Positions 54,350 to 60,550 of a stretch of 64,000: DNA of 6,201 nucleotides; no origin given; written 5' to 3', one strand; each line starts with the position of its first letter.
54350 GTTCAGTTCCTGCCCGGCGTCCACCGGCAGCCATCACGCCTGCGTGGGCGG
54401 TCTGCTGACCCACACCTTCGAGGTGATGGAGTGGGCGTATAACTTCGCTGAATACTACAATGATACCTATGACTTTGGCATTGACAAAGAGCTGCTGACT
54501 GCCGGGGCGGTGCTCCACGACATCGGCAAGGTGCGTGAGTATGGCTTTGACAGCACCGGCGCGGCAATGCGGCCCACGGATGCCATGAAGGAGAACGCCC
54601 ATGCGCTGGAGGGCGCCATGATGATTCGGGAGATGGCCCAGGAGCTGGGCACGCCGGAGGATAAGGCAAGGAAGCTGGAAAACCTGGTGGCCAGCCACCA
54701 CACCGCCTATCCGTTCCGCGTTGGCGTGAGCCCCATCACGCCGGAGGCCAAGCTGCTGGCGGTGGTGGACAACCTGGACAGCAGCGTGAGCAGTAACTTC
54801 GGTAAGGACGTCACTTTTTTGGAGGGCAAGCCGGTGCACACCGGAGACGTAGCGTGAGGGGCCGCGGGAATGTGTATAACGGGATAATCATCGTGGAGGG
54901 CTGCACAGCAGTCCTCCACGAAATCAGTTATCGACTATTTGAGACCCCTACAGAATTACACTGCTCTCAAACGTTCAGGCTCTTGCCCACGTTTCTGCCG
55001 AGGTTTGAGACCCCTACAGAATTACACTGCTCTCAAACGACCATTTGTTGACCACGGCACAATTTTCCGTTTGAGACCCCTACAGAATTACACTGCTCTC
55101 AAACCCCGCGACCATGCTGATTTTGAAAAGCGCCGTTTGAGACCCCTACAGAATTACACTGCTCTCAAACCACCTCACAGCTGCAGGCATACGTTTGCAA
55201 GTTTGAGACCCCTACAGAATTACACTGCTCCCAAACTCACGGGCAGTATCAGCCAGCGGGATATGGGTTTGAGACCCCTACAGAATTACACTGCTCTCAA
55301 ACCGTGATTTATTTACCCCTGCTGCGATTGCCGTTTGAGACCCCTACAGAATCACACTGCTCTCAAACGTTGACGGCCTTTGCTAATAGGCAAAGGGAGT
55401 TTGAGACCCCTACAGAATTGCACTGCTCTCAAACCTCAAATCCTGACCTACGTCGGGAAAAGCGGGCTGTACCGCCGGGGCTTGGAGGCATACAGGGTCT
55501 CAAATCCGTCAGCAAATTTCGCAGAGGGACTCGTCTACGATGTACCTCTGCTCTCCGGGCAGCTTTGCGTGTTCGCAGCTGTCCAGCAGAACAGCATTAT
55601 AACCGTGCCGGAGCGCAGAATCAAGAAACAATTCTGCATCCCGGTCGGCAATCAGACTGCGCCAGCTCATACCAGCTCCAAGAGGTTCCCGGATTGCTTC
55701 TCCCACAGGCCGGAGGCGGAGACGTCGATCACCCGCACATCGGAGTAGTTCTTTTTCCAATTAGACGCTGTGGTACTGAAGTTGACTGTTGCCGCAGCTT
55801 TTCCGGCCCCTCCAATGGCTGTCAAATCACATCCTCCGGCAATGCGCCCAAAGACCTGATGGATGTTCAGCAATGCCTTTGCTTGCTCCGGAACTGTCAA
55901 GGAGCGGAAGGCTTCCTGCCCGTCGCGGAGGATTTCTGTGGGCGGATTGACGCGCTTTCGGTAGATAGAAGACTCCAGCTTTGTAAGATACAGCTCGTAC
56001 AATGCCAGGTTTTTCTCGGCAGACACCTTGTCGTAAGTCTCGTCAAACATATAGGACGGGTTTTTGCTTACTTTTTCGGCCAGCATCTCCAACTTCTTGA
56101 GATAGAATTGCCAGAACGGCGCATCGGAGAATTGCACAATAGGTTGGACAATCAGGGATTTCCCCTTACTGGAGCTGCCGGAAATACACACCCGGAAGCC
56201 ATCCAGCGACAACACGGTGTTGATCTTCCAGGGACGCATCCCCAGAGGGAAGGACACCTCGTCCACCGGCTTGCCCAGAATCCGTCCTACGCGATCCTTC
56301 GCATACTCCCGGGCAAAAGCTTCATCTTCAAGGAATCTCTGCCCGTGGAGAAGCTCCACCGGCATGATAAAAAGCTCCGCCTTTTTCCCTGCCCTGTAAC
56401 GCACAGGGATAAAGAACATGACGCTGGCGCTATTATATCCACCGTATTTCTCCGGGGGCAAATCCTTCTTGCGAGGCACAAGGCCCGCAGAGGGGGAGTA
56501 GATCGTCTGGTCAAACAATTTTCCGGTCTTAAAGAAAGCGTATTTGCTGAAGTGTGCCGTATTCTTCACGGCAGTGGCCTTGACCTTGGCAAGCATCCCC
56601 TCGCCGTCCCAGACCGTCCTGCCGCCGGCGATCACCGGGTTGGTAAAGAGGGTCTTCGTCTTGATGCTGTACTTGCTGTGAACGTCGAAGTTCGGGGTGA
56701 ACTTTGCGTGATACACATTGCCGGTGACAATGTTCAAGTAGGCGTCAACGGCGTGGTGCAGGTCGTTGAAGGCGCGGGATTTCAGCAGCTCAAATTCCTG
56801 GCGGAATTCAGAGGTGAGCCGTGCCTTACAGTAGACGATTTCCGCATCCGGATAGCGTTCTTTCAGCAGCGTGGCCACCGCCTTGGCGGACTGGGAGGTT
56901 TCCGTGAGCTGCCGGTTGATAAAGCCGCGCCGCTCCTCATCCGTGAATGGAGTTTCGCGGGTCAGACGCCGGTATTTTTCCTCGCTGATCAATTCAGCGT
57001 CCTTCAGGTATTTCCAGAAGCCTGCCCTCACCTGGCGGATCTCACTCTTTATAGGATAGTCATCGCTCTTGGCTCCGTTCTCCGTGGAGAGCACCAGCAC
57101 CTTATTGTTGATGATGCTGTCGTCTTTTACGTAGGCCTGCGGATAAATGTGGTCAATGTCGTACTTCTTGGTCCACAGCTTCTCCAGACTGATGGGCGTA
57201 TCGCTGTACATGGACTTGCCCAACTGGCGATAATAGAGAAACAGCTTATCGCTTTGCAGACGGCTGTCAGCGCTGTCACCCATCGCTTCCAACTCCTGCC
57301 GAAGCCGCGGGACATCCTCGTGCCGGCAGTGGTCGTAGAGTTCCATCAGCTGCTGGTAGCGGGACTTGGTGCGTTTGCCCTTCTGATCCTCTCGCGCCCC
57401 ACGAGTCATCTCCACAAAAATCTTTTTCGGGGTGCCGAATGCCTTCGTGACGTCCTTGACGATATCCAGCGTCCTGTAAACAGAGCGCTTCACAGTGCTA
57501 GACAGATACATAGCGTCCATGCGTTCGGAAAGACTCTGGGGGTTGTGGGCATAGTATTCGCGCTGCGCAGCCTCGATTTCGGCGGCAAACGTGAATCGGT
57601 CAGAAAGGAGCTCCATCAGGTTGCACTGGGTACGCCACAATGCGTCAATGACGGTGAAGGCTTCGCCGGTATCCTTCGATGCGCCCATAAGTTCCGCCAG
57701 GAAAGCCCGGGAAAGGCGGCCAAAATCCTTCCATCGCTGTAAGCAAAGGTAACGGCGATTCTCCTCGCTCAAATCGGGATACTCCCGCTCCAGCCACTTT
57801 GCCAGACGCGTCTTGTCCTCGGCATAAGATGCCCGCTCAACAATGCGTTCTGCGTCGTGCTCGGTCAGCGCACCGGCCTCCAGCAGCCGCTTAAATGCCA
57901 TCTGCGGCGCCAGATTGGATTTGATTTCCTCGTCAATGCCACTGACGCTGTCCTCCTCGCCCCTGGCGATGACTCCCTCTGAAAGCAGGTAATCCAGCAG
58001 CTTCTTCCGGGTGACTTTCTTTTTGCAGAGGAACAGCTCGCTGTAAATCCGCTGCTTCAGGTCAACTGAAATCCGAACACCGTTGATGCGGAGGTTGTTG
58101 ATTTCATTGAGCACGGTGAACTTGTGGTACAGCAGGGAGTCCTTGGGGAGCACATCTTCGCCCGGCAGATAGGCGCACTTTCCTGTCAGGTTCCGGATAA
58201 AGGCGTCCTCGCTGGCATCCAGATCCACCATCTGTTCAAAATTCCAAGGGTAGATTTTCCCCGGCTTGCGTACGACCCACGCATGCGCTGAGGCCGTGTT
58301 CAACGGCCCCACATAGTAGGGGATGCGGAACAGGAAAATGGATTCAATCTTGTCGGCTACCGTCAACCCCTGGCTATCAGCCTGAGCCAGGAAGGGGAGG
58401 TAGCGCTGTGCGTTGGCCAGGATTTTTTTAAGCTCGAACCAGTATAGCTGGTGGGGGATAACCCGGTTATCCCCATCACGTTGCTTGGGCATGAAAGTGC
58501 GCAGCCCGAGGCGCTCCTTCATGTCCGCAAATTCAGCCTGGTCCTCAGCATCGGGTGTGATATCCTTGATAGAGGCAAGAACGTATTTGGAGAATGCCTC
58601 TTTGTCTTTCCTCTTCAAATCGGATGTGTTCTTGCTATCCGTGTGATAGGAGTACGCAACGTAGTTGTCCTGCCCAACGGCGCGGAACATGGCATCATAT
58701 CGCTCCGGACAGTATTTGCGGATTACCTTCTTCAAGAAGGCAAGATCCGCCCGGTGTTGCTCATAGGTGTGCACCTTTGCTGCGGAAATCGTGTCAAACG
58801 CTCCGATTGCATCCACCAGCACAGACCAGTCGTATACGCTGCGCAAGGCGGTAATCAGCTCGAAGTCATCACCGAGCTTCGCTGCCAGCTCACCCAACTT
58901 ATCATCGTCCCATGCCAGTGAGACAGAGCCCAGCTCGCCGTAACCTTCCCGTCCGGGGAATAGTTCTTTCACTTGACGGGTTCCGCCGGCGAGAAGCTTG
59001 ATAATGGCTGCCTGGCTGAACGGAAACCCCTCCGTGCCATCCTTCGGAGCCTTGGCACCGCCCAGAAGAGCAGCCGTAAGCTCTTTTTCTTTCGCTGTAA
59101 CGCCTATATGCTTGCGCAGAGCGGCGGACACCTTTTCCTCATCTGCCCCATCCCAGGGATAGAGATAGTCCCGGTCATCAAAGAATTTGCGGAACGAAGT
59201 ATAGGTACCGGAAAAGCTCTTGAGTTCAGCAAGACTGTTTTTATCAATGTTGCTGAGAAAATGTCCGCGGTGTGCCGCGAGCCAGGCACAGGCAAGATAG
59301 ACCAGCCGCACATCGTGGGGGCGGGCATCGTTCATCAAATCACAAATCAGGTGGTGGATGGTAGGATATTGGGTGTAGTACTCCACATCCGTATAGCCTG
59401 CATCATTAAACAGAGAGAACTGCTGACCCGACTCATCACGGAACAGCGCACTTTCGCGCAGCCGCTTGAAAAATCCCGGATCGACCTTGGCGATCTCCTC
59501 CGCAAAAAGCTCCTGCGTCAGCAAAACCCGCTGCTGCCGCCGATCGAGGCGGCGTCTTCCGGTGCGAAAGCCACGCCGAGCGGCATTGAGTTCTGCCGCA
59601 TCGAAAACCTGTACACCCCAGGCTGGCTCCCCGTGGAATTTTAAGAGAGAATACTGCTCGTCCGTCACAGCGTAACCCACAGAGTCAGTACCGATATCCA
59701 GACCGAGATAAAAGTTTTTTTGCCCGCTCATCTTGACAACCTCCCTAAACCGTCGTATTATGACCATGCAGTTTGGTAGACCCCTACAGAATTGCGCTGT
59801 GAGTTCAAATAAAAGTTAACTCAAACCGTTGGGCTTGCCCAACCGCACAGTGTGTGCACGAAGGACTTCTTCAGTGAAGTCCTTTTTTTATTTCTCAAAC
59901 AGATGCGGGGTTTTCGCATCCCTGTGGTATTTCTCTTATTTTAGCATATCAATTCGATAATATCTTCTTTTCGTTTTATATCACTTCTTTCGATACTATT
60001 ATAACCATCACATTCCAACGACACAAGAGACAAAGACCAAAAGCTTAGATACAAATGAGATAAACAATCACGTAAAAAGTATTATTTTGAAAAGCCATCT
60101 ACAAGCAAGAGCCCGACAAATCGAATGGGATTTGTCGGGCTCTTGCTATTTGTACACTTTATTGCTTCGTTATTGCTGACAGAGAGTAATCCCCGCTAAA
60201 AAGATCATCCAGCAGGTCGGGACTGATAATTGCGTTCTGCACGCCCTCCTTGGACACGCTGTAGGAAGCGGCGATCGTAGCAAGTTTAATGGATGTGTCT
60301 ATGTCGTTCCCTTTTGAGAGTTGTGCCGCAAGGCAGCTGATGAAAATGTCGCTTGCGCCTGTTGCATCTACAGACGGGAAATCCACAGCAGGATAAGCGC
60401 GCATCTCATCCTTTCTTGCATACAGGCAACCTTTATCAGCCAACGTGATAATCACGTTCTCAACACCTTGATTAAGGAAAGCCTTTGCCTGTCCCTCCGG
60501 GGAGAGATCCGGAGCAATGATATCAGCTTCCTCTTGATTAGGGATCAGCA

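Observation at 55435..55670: Cas9 locus with the adaptation block cleanly deleted: in-frame cas1::csn2 scar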

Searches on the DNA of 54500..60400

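Call 40: search_rna_families(source=window, start=54500, end=60400, threshold=evalue, max_evalue=1)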
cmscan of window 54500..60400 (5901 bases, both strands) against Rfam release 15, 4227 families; matches with E-value up to 1: 1.
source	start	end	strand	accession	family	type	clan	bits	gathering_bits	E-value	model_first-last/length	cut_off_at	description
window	60108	60170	-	RF02844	RefA9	Gene; antisense;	-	28.7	49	0.25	1-64/64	no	Enterococcus sRNA A9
